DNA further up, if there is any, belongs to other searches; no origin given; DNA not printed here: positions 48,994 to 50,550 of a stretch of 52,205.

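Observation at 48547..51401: Three-gene nuclease-only operon (PD-(D/E)xK-like / MBL beta-CASP / PD-(D/E)xK-like): candidate undescribed defence-type system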

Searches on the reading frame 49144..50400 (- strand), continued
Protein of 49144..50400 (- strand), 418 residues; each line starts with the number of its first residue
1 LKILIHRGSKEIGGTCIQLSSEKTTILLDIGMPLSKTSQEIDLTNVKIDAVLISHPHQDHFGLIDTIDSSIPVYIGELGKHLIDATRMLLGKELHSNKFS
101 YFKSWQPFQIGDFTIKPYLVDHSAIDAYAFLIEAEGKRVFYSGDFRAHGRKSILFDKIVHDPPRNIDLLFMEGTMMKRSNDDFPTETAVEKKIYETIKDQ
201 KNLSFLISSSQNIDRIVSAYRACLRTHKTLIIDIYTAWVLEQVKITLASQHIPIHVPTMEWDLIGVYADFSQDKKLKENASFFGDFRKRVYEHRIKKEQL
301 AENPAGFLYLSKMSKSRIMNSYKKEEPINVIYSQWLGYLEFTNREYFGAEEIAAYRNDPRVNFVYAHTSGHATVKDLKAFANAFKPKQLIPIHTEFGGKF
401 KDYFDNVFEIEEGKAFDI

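Call 94: search_protein_families(library=ncbifam, proteins=[L010:183-2411:+, L055:5640-7919:+, L074:793-2895:+, L043:876-2705:+, L055:8001-9221:+, L074:5831-7096:+, L074:4712-5740:+, L043:3432-4439:+], max_evalue=0.001)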
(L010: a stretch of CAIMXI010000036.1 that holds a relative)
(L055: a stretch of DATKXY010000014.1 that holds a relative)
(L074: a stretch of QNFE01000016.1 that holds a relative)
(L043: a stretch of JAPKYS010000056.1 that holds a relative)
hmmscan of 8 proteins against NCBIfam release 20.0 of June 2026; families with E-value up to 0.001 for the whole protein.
L010:183-2411:+ (743 aa): 22 families
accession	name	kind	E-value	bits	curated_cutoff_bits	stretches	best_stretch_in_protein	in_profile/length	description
NF042959.1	IteA_antiphage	equivalog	9.3e-16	57.9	510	1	254-481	95-329/367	anti-phage ATPase IteA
TIGR01243.1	CDC48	subfamily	4.7e-13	48.3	802.65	1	290-445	490-662/733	CDC48 family AAA ATPase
NF041006.2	cell_div_CdvC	equivalog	1.4e-11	43.9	650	1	237-435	93-301/370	cell division protein CdvC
TIGR01241.2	FtsH_fam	equivalog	2.3e-11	43.2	600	1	290-473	198-399/598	ATP-dependent zinc metalloprotease FtsH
NF003069.1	PRK03992.1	subfamily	5.9e-11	42.1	500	1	290-442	168-338/379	proteasome-activating nucleotidase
TIGR01242.2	TIGR01242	subfamily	2.3e-10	40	500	1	290-443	151-322/362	proteasome-activating nucleotidase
NF003229.0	PRK04195.1-5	equivalog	2.3e-10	39.7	280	1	245-387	15-147/413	replication factor C large subunit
NF003226.0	PRK04195.1-1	equivalog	1.6e-09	37.2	588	1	247-392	14-146/405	replication factor C large subunit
NF001679.0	PRK00440.1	equivalog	1.1e-07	31.3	303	1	273-449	25-203/322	replication factor C small subunit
NF003230.0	PRK04195.1-6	equivalog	2.5e-07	29.7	441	1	278-385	30-139/494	replication factor C large subunit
TIGR03420.1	DnaA_homol_Hda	equivalog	3.1e-07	30.2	194.8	1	260-397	11-149/226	DnaA regulatory inactivator Hda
NF047747.1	PrtsmActNtasePan2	equivalog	4.1e-07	29.6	700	1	289-373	187-273/397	proteasome-activating nucleotidase Pan2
NF008004.0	PRK10733.1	equivalog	4.3e-07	28.3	1008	1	238-418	143-335/644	ATP-dependent zinc metalloprotease FtsH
NF047748.1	PrtsmActNtasePan1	equivalog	1.7e-06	27.3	750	1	288-392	183-304/405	proteasome-activating nucleotidase Pan1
NF003231.0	PRK04195.2-1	equivalog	1.8e-06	27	442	1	290-402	46-159/517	replication factor C large subunit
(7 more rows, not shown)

L055:5640-7919:+ (760 aa): 11 families
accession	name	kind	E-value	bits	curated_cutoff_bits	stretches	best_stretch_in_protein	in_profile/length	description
NF042959.1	IteA_antiphage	equivalog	2.2e-20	73.2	510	1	241-464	84-309/367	anti-phage ATPase IteA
TIGR01243.1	CDC48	subfamily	1.3e-14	53.5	802.65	1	292-484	490-694/733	CDC48 family AAA ATPase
NF003069.1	PRK03992.1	subfamily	1.9e-14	53.6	500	1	292-480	168-370/379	proteasome-activating nucleotidase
TIGR01241.2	FtsH_fam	equivalog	1.7e-13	50.3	600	1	292-500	198-417/598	ATP-dependent zinc metalloprotease FtsH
TIGR01242.2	TIGR01242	subfamily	7.6e-13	48.2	500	1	292-478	151-351/362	proteasome-activating nucleotidase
NF041006.2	cell_div_CdvC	equivalog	8e-10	38.1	650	1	285-441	130-303/370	cell division protein CdvC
NF047747.1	PrtsmActNtasePan2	equivalog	1e-09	38.2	700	1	292-481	188-391/397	proteasome-activating nucleotidase Pan2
NF047748.1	PrtsmActNtasePan1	equivalog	2.3e-09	36.8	750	1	291-481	184-388/405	proteasome-activating nucleotidase Pan1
NF008004.0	PRK10733.1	equivalog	4.8e-07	28.1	1008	1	292-449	188-362/644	ATP-dependent zinc metalloprotease FtsH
TIGR03689.1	pup_AAA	equivalog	1.6e-05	23.9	504.75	0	292-315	219-242/512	proteasome ATPase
NF003229.0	PRK04195.1-5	equivalog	0.00086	18.1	280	0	248-364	16-119/413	replication factor C large subunit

L074:793-2895:+ (701 aa): 35 families (the best 25 are shown)
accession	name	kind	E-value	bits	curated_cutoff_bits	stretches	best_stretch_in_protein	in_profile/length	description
NF042959.1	IteA_antiphage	equivalog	2.4e-33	115.8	510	3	474-649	105-283/367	anti-phage ATPase IteA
NF041006.2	cell_div_CdvC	equivalog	3.3e-24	85.5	650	2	499-674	138-323/370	cell division protein CdvC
NF003069.1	PRK03992.1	subfamily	5.2e-22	78.5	500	2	499-681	169-360/379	proteasome-activating nucleotidase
TIGR01243.1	CDC48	subfamily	2.4e-20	72.5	802.65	2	498-678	490-677/733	CDC48 family AAA ATPase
TIGR01242.2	TIGR01242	subfamily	2.5e-20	72.8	500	2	499-669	152-331/362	proteasome-activating nucleotidase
NF047747.1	PrtsmActNtasePan2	equivalog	1.6e-17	63.8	700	2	258-396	187-332/397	proteasome-activating nucleotidase Pan2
NF047748.1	PrtsmActNtasePan1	equivalog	8e-17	61.3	750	2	496-643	183-340/405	proteasome-activating nucleotidase Pan1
TIGR01241.2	FtsH_fam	equivalog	4.1e-15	55.6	600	2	498-642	198-352/598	ATP-dependent zinc metalloprotease FtsH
NF003229.0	PRK04195.1-5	equivalog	1.3e-14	53.8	280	1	236-440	24-223/413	replication factor C large subunit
NF008004.0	PRK10733.1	equivalog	2.1e-12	45.8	1008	2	499-614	189-314/644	ATP-dependent zinc metalloprotease FtsH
TIGR03689.1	pup_AAA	equivalog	3.4e-10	39.3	504.75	1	255-283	215-243/512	proteasome ATPase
TIGR02928.1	TIGR02928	subfamily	4.5e-10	38.9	181.3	1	239-303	22-91/366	orc1/cdc6 family replication initiation protein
TIGR03922.1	T7SS_EccA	equivalog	6.9e-10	38.1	466.65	1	497-593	314-415/557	type VII secretion AAA-ATPase EccA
TIGR00635.1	ruvB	equivalog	1.4e-08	34.2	299.05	1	236-288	11-62/305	Holliday junction branch migration DNA helicase RuvB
NF003226.0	PRK04195.1-1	equivalog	2.8e-08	33.1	588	1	222-328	9-111/405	replication factor C large subunit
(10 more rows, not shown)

L043:876-2705:+ (610 aa): 11 families
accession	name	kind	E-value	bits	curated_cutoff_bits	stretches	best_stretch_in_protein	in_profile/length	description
TIGR01243.1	CDC48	subfamily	6.3e-28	97.5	802.65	1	385-575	485-674/733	CDC48 family AAA ATPase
NF042959.1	IteA_antiphage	equivalog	1.1e-25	90.6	510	1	388-591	126-321/367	anti-phage ATPase IteA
NF041006.2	cell_div_CdvC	equivalog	5.8e-24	84.7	650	1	390-571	137-320/370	cell division protein CdvC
NF003069.1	PRK03992.1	subfamily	2e-20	73.3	500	1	388-574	166-353/379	proteasome-activating nucleotidase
TIGR01242.2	TIGR01242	subfamily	3.9e-18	65.6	500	1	386-574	147-336/362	proteasome-activating nucleotidase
TIGR01241.2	FtsH_fam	equivalog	1.8e-16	60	600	1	391-575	199-384/598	ATP-dependent zinc metalloprotease FtsH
NF047748.1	PrtsmActNtasePan1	equivalog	1.3e-15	57.4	750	1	386-573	181-369/405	proteasome-activating nucleotidase Pan1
NF008004.0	PRK10733.1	equivalog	8.8e-15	53.7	1008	1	386-575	185-374/644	ATP-dependent zinc metalloprotease FtsH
NF047747.1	PrtsmActNtasePan2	equivalog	9e-15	54.8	700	1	383-571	181-370/397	proteasome-activating nucleotidase Pan2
TIGR03689.1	pup_AAA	equivalog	1.4e-14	53.8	504.75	1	385-550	214-392/512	proteasome ATPase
NF005992.0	PRK08116.1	subfamily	0.0003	20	189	1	388-503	115-221/269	hypothetical protein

L055:8001-9221:+ (407 aa): 4 families
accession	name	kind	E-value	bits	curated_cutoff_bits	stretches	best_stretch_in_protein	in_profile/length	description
TIGR00649.1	MG423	subfamily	6.5e-20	71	400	2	8-232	8-249/546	RNase J family beta-CASP ribonuclease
NF047419.1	RNase_J1_RnjA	exception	3.2e-12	46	820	1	49-232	61-247/549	ribonuclease J1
NF045584.1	cas14_MBL_CASP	equivalog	9.5e-07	27.5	800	0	7-67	7-70/612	type VII CRISPR-associated protein Cas14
TIGR03675.1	arCOG00543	equivalog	1.6e-05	23.4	580.2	0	4-67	178-248/631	beta-CASP ribonuclease aCPSF1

L074:5831-7096:+ (422 aa): 9 families
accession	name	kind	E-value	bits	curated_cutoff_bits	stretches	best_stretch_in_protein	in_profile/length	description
TIGR00649.1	MG423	subfamily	1.8e-19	69.6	400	1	41-239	53-249/546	RNase J family beta-CASP ribonuclease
NF047419.1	RNase_J1_RnjA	exception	2.3e-15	56.3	820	1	44-236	57-245/549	ribonuclease J1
NF045584.1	cas14_MBL_CASP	equivalog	1e-12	47.3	800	2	1-65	1-69/612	type VII CRISPR-associated protein Cas14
TIGR03675.1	arCOG00543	equivalog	3.3e-10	38.8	580.2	1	7-206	181-397/631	beta-CASP ribonuclease aCPSF1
NF002553.0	PRK02113.1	equivalog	6e-07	29.1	386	1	16-219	37-226/252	MBL fold metallo-hydrolase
TIGR03307.1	PhnP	equivalog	1.1e-06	28.2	272.25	1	16-170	39-179/249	phosphonate metabolism protein PhnP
NF038231.1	MBL_Geo_Pelo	equivalog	2.1e-06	27.5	360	1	17-139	37-162/250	GPMC system MBL fold metallohydrolase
NF001911.0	PRK00685.1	equivalog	7.5e-06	25.6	144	1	13-69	7-63/228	metal-dependent hydrolase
NF012229.1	bla_class_B_core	domain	8.1e-05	22.8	100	1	12-122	13-121/139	metallo-beta-lactamase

L074:4712-5740:+ (343 aa): 0 families

L043:3432-4439:+ (336 aa): 0 families

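Call 95: search_protein_families(library=phrogs, proteins=[window:49144-50400:-], max_evalue=0.01)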
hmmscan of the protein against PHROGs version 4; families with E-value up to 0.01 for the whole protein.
window:49144-50400:- (418 aa): 2 families
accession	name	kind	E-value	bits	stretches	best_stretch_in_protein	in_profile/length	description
phrog_392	-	other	7.9e-26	92.3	1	14-145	17-150/348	metal-dependent hydrolase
phrog_14429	-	other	0.0011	19.3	1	14-63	40-90/266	hydrolase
